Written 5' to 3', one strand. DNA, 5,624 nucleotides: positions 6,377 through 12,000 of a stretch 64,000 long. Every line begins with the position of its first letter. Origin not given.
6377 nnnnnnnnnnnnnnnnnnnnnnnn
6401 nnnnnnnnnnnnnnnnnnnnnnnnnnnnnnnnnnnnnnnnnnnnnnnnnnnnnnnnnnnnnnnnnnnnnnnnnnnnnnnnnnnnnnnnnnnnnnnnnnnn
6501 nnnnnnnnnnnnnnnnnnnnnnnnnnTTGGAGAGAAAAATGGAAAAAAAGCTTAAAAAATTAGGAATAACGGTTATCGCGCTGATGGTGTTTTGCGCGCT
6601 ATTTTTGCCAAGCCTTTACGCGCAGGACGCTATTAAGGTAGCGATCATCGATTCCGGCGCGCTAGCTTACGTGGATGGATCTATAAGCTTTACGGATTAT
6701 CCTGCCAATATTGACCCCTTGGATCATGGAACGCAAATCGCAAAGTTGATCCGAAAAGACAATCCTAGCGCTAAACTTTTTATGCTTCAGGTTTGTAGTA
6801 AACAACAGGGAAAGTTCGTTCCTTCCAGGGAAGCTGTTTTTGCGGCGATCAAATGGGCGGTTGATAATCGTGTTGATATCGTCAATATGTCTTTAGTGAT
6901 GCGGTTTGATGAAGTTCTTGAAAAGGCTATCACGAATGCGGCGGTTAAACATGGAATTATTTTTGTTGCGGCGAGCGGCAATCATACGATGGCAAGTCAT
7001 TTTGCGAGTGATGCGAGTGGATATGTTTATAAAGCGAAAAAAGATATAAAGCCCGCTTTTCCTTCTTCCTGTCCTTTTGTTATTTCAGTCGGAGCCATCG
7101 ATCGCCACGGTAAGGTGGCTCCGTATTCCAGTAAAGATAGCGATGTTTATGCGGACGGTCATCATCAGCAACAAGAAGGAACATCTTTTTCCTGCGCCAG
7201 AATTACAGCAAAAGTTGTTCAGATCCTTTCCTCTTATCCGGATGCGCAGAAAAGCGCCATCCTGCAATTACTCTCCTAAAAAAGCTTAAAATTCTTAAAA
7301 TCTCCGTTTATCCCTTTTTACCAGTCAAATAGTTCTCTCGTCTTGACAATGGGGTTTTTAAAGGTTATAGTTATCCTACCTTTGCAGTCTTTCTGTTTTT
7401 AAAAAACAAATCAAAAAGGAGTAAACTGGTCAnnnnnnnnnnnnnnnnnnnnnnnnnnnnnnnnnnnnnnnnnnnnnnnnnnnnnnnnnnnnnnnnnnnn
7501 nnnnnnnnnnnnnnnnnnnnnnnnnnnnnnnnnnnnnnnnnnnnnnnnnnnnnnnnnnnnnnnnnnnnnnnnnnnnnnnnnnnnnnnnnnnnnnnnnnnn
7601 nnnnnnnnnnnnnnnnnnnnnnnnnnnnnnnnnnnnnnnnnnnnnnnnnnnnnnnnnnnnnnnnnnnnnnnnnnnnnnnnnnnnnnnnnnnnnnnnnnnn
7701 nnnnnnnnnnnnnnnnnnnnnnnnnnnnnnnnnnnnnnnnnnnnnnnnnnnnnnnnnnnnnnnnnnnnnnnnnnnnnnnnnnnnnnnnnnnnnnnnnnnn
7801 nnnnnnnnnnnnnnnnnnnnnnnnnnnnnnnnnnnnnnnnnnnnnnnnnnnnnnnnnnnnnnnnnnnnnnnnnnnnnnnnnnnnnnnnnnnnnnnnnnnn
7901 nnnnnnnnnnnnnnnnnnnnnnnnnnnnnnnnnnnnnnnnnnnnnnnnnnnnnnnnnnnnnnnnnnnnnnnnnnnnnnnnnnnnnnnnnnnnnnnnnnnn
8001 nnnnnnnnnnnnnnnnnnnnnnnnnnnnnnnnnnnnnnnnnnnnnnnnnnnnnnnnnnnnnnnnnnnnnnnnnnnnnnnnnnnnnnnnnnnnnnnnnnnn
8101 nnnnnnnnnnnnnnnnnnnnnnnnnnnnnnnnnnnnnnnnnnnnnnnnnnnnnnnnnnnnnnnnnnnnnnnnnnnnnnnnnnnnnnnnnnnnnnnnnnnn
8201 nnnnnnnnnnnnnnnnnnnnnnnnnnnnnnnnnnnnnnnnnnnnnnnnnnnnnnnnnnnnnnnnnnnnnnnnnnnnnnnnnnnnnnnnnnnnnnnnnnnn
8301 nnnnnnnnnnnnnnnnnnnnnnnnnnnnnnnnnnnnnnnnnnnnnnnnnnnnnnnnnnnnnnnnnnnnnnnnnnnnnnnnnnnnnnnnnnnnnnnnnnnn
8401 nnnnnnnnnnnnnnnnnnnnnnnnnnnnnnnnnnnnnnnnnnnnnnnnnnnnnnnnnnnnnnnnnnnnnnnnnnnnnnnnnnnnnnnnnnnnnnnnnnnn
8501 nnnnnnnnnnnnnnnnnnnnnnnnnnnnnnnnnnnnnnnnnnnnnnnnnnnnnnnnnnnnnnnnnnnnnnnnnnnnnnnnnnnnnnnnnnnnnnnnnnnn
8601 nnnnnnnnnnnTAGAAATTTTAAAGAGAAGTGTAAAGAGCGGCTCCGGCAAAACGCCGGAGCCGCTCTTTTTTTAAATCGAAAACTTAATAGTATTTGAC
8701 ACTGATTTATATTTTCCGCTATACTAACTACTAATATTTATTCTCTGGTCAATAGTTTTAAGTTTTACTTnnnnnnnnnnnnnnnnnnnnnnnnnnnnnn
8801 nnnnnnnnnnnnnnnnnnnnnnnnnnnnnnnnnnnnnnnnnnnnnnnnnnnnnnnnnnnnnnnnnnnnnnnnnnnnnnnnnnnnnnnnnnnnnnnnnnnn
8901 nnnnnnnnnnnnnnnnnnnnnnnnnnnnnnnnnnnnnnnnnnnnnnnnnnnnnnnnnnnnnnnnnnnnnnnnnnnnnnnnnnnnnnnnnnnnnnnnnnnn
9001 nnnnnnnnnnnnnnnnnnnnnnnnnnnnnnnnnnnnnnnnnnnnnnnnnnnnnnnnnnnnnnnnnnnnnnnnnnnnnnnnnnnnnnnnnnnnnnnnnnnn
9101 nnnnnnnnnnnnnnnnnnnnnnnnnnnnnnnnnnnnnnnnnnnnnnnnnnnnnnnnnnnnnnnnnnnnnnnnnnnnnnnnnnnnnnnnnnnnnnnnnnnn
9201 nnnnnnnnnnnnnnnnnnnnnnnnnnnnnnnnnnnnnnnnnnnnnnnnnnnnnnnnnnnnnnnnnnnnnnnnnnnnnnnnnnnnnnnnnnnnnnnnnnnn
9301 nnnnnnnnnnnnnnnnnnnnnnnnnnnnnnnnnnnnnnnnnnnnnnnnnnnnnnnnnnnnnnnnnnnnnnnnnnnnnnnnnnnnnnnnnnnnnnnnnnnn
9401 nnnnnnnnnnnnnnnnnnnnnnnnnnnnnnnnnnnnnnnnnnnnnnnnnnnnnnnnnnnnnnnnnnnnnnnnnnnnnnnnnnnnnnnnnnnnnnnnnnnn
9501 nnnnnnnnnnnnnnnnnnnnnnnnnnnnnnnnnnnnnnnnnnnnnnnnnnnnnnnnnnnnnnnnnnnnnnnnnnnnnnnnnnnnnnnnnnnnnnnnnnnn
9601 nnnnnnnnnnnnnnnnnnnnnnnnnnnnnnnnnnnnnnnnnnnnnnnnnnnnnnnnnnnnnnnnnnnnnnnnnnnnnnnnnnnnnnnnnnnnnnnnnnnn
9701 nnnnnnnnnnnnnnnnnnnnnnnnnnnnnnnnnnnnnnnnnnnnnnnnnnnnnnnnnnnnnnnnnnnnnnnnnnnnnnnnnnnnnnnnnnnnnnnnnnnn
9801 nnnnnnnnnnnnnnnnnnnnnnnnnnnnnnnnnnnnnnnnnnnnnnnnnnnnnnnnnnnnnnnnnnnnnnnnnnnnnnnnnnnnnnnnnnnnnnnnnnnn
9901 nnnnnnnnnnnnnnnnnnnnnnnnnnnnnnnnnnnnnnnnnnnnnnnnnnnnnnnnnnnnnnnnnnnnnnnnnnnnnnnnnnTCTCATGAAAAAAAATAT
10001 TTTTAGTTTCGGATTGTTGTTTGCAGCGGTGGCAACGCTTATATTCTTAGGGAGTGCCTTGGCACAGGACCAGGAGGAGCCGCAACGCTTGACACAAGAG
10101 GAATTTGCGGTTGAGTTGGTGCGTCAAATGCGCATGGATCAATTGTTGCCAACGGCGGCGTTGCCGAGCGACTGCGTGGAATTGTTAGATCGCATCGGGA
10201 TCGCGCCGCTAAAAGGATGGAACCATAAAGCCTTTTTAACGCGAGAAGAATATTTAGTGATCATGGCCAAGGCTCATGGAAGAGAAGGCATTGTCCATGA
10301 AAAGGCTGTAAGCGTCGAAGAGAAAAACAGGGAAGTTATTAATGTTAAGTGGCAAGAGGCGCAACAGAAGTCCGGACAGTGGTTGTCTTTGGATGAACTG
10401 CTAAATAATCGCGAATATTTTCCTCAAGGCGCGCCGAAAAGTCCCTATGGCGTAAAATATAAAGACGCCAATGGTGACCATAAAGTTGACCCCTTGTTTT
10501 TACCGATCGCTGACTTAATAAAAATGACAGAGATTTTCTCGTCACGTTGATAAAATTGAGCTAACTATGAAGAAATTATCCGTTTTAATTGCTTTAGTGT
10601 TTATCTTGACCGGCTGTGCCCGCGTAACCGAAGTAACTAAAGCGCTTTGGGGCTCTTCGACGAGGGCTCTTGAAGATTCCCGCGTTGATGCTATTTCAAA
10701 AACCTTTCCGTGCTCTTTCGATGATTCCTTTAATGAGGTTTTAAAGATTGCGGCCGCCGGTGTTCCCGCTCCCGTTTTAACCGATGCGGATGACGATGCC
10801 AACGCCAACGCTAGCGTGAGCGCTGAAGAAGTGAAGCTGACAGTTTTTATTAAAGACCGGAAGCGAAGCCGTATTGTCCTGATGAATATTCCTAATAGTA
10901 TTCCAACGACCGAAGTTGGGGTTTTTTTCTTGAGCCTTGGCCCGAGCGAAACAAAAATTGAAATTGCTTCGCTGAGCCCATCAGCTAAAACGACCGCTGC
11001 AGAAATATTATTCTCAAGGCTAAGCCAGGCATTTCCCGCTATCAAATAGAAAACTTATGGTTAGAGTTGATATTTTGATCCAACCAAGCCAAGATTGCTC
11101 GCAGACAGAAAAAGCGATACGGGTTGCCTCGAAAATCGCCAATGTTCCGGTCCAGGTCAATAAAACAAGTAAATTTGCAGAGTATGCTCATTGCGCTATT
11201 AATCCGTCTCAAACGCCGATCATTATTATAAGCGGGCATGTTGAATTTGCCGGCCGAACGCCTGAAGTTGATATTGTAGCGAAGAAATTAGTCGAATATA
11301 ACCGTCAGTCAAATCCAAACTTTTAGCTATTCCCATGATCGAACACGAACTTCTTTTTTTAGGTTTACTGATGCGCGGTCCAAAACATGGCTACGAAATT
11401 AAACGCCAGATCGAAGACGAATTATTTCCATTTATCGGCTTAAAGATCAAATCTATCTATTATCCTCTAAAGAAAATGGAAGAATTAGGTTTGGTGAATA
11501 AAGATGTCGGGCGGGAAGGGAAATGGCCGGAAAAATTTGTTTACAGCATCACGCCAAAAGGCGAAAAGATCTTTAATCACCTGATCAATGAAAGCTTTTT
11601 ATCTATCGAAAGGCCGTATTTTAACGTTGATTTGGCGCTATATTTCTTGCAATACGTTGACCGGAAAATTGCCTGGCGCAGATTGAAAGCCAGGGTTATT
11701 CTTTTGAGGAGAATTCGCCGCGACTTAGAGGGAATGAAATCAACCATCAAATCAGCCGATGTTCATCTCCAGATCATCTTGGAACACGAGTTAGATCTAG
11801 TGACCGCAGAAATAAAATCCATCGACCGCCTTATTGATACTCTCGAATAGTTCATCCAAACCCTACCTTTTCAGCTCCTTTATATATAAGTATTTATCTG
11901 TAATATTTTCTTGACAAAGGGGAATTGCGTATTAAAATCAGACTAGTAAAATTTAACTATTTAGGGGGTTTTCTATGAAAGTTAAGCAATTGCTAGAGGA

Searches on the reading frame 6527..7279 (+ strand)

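Call 6: search_protein_families(library=pfam, proteins=[window:6527-7279:+], max_evalue=0.001)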
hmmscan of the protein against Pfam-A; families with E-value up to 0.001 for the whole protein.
window:6527-7279:+ (250 aa): 1 family
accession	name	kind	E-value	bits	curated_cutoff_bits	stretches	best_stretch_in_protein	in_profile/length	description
PF00082.27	Peptidase_S8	-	4.3e-21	75.9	21.8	1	63-248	52-268/288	Subtilase family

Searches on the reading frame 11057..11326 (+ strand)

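Call 6: search_protein_families(library=pfam, proteins=[window:11057-11326:+], max_evalue=0.001)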
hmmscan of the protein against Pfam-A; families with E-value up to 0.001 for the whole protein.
window:11057-11326:+ (89 aa): 1 family
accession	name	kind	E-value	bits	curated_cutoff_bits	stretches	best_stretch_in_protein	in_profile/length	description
PF13192.12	Thioredoxin_3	-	2.5e-07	31.1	24.8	1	4-76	3-73/76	Thioredoxin domain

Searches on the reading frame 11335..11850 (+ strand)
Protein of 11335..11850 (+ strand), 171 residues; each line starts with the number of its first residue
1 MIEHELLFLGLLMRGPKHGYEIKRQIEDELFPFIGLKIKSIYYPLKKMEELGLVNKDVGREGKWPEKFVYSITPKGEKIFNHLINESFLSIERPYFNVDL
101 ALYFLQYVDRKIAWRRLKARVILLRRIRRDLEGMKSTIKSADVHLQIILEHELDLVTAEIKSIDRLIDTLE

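Call 6: search_protein_families(library=pfam, proteins=[window:11335-11850:+], max_evalue=0.001)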
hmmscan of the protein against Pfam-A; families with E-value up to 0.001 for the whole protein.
window:11335-11850:+ (171 aa): 2 families
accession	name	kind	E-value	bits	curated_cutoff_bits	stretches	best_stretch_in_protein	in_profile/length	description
PF03551.20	PadR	-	3.1e-11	43.5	27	1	9-79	2-72/75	Transcriptional regulator PadR-like family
PF01638.23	HxlR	-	0.00088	19.5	20.8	0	8-83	10-76/91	HxlR-like helix-turn-helix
